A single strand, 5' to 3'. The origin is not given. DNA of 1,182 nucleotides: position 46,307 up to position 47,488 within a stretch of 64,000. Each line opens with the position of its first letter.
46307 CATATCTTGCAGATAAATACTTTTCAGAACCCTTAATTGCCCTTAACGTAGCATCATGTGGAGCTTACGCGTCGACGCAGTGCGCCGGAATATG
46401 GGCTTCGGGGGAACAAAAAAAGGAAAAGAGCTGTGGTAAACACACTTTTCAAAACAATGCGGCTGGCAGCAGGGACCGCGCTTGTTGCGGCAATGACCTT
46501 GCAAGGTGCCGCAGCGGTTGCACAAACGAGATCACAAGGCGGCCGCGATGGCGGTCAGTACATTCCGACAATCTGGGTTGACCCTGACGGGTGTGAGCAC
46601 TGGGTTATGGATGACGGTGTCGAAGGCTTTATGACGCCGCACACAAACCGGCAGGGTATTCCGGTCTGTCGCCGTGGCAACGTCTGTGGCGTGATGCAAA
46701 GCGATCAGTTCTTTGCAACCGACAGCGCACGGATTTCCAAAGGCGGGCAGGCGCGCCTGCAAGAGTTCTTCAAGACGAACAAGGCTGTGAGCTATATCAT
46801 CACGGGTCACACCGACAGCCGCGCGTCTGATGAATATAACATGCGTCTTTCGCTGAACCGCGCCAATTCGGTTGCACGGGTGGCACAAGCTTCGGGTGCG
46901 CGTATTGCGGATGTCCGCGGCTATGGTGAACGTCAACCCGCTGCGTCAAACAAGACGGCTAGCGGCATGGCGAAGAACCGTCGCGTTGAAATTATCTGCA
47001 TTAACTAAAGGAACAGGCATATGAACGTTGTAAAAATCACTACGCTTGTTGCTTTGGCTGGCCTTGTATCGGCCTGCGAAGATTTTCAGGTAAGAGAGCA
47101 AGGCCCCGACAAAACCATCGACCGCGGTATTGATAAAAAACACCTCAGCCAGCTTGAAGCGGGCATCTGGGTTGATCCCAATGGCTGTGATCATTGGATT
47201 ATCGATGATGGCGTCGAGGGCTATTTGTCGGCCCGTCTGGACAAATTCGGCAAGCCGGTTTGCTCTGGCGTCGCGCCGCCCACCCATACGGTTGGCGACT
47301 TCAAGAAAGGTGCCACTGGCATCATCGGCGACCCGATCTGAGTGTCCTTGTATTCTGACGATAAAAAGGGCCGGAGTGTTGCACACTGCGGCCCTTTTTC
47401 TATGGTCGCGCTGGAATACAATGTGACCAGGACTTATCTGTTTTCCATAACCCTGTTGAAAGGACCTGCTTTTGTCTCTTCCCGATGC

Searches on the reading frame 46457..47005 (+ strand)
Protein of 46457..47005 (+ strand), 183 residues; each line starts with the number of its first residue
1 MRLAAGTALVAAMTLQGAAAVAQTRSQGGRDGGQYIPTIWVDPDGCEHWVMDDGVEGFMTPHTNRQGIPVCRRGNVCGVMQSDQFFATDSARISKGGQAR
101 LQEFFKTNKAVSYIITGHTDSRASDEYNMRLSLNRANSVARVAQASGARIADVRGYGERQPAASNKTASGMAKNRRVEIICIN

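Call 7: search_protein_families(library=pfam, proteins=[window:46457-47005:+], max_evalue=1)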
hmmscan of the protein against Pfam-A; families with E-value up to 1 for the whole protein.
window:46457-47005:+ (183 aa): 1 family
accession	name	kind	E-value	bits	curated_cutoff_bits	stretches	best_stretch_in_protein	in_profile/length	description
PF00691.25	OmpA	-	8.9e-16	58.5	27.2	1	85-175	1-98/98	OmpA family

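Call 8: search_protein_families(library=ncbifam, proteins=[window:46457-47005:+], max_evalue=1)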
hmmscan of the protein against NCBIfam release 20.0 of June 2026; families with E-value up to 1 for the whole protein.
window:46457-47005:+ (183 aa): 40 families (the best 25 are shown)
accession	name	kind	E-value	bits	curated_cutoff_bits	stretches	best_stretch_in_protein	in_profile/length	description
NF053611.1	YiaD_Gzip_OmpA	equivalog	8e-27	94.3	175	1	57-180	76-205/206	YiaD family glycine zipper/OmpA-like lipoprotein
NF053612.1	anchor_PA1041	equivalog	4.4e-22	79.2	250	1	16-179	65-233/236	PA1041 family peptidoglycan-binding anchor lipoprotein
NF053585.1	OMP_LP_YfiB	equivalog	2.8e-19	69.6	128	1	85-181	59-160/163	outer membrane lipoprotein YfiB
NF045787.1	OmpABordt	equivalog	7.2e-18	65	200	1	57-180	50-188/194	outer membrane protein OmpA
NF053613.1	OMP_toxin_LptF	equivalog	2.9e-17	63.2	400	1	80-180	139-244/256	lipotoxin F family OmpA-related lipoprotein LptF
NF033763.1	exchanger_TraB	exception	3.7e-17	61.5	700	1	62-180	372-496/522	outer membrane exchange protein TraB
TIGR02802.1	Pal_lipo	equivalog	1.9e-16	60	125.35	1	85-180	3-103/104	peptidoglycan-associated lipoprotein Pal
NF007804.1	PRK10510.1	equivalog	5.3e-16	58.6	307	1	56-180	85-215/219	OmpA family lipoprotein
TIGR03350.1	type_VI_ompA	equivalog_domain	1e-14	54.7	139.8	1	79-180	27-136/137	type VI secretion system protein TssL, long form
NF007424.1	PRK09967.1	equivalog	2.7e-13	50.3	155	1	114-180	87-156/160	OmpA family protein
NF006541.1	PRK09038.1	equivalog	3.4e-12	46.5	283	1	79-180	137-247/253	flagellar motor protein MotD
NF005382.1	PRK06925.1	equivalog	1.1e-10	42.2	264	1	73-181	107-223/225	flagellar motor protein MotS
NF053607.1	CHU_0125_OmpA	equivalog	3.5e-10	39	620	1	101-180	553-635/639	CHU_0125 family OmpA-like outer membrane integrity protein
NF005444.0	PRK07033.1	equivalog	5.4e-10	38.8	520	1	79-181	311-421/438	DotU family type VI secretion system protein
NF005999.0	PRK08126.1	subfamily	1e-09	37.7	571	1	114-181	357-430/432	hypothetical protein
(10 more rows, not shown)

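Call 14: find_homologous_proteins(query=window:46457-47005:+, region=1-85)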
Query window:46457-47005:+, residues 1-85 (85 aa): 1890 proteins with E <= 0.001 among 1902 candidates; the best 120 are listed.
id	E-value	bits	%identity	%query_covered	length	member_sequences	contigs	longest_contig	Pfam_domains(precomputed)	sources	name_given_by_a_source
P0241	1.8e-62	225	83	74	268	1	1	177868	PF00691.26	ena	-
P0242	5.9e-51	188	99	100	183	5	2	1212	PF00691.26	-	-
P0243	6.5e-51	188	99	100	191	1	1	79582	PF00691.26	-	-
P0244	1.6e-49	183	96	100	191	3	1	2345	PF00691.26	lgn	-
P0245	1.9e-48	180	95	100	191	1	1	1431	PF00691.26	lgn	-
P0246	1.2e-46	174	92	100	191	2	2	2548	PF00691.26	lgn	-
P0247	5.8e-46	172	91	100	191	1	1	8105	PF00691.26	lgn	-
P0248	5.8e-46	172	91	100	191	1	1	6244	PF00691.26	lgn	-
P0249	2.1e-45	170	88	100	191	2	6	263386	PF00691.26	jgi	jgi:outer membrane protein OmpA-like peptidoglycan-associated protein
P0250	2.4e-45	170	89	100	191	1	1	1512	PF00691.26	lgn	-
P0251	9.1e-45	168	88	100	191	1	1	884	PF00691.26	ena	-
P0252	1.2e-44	168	88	100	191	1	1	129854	PF00691.26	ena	-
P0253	1.2e-44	168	88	100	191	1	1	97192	PF00691.26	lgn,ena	-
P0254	1.2e-44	168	88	100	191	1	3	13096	PF00691.26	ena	-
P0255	1.9e-44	167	87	100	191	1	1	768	PF00691.26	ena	-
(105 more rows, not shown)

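Call 45: predict_structure(alignment_id=A4)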
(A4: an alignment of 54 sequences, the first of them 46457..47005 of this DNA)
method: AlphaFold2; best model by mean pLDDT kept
length: 183 residues; sequences in the alignment: 54
mean_pLDDT: 57.8   pTM: 0.58
mean pLDDT of the five models: 57.8, 57.0, 54.7, 53.7, 52.9
residues with pLDDT >= 90: 14; 70-90: 53; 50-70: 38; < 50: 78
segments of 3 or more residues with pLDDT < 50: 1-75, 159-161
pLDDT, mean of each block of 10 residues (from residue 1): 38 32 32 37 38 31 35 48 67 86 87 76 65 87 92 66 56 66 68
secondary structure, 60 per line:
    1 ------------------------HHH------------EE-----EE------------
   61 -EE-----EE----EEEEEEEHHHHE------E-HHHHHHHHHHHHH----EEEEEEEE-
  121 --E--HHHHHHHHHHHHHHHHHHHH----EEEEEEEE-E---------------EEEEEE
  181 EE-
elements in order: E75-81 H82-85 H95-107 E112-119 H126-145 E150-157 E175-182

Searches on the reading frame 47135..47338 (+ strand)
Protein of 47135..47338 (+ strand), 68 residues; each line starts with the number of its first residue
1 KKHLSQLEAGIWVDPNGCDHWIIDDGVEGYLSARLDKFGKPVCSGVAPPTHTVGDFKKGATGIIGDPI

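Call 54: search_protein_families(library=pfam, proteins=[window:47135-47338:+], max_evalue=10)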
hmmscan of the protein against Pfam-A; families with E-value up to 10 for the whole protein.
seq(68 aa): 1 family
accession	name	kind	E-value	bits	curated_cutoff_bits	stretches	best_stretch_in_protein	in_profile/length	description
PF20037.4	DUF6440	-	0.11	12.8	26.5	1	10-44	18-53/53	Family of unknown function (DUF6440)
